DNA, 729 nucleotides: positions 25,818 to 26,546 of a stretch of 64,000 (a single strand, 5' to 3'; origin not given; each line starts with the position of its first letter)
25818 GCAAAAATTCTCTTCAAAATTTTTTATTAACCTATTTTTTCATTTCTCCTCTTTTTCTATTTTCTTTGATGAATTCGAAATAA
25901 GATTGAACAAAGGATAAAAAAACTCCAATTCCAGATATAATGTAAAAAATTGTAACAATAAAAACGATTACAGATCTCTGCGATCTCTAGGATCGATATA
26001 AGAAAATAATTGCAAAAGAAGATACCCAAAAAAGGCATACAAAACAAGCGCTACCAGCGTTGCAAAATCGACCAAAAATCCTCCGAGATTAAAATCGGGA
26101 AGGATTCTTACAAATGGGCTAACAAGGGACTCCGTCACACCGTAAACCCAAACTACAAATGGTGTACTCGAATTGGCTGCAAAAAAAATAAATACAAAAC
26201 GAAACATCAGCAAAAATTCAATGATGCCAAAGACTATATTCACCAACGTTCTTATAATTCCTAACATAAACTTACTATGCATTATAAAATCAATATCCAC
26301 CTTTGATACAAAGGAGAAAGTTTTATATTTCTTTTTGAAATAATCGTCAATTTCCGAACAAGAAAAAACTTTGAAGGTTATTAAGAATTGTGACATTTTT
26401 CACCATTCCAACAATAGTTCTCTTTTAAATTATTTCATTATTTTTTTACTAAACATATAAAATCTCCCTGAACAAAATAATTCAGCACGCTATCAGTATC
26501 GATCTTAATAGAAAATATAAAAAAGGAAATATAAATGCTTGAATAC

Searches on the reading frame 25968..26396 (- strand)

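Call 52: search_protein_families(library=pfam, proteins=[window:25968-26396:-], max_evalue=0.001)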
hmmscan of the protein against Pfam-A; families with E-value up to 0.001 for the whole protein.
window:25968-26396:- (142 aa): 1 family
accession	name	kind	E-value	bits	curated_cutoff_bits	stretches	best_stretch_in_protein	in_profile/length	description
PF02325.22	YGGT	-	2.7e-09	37.7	27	1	54-126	2-69/70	YGGT family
